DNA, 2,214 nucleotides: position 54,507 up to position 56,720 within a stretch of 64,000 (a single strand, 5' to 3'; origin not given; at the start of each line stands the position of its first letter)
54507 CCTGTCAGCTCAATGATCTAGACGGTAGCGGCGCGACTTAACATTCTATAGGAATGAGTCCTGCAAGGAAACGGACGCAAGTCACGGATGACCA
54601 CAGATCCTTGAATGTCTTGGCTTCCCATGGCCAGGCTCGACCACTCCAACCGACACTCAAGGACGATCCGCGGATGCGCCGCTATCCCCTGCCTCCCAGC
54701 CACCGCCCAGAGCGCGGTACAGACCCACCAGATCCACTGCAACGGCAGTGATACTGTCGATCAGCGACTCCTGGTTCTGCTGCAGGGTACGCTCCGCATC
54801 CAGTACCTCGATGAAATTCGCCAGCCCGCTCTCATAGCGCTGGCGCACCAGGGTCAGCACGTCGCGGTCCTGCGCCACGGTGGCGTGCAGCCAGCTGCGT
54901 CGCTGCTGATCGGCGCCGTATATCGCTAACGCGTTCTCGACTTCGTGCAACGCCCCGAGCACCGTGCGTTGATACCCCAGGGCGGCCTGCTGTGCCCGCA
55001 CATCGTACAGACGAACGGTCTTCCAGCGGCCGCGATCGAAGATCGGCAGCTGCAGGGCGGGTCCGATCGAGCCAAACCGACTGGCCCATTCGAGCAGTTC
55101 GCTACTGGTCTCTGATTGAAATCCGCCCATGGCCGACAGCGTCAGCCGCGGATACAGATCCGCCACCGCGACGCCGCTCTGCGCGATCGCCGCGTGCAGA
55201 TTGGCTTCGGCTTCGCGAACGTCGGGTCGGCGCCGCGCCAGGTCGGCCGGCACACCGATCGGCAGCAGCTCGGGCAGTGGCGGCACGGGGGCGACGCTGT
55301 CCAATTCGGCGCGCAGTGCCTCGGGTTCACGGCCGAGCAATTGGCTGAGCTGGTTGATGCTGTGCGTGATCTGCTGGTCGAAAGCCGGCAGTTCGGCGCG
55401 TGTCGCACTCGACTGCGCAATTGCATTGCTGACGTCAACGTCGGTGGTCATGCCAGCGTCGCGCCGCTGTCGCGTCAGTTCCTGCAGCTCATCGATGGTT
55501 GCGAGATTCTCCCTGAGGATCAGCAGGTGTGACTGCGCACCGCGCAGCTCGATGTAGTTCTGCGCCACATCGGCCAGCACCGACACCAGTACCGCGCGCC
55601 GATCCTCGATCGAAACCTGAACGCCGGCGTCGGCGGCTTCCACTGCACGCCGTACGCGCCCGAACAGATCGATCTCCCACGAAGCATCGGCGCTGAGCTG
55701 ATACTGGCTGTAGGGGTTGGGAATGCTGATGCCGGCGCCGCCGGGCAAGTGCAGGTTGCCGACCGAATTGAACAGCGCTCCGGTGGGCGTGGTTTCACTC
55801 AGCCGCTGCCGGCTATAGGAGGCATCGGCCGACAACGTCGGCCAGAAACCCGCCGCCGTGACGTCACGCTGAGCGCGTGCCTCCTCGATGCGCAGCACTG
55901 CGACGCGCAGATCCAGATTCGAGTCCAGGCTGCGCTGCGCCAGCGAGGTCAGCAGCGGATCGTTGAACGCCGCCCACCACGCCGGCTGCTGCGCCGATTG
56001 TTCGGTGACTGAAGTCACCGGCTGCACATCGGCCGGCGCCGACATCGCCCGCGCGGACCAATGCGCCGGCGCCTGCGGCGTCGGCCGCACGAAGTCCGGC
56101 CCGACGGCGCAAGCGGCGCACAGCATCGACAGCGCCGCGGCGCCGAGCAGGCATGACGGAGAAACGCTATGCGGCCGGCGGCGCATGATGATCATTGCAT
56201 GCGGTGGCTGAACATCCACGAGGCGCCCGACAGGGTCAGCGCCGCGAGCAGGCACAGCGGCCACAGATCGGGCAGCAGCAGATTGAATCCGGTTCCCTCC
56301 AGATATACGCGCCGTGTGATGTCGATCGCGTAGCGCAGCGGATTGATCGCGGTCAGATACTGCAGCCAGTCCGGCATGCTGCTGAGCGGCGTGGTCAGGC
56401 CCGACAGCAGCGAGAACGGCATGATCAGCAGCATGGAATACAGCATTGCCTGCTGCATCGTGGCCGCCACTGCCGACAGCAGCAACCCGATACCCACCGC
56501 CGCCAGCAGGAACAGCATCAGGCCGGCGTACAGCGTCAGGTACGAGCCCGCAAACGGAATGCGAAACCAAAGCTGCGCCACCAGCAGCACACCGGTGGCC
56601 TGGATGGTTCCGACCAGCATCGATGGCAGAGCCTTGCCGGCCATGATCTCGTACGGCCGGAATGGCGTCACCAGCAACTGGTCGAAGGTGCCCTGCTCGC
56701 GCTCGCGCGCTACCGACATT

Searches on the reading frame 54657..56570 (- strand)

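Call 33: search_protein_families(library=pfam, proteins=[window:54657-56570:-], max_evalue=0.01)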
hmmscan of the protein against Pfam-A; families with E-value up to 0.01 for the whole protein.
window:54657-56570:- (637 aa): 1 family
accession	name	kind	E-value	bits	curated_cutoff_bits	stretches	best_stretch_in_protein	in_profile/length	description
PF02321.23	OEP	-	1.1e-46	159.4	22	2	210-413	4-187/187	Outer membrane efflux protein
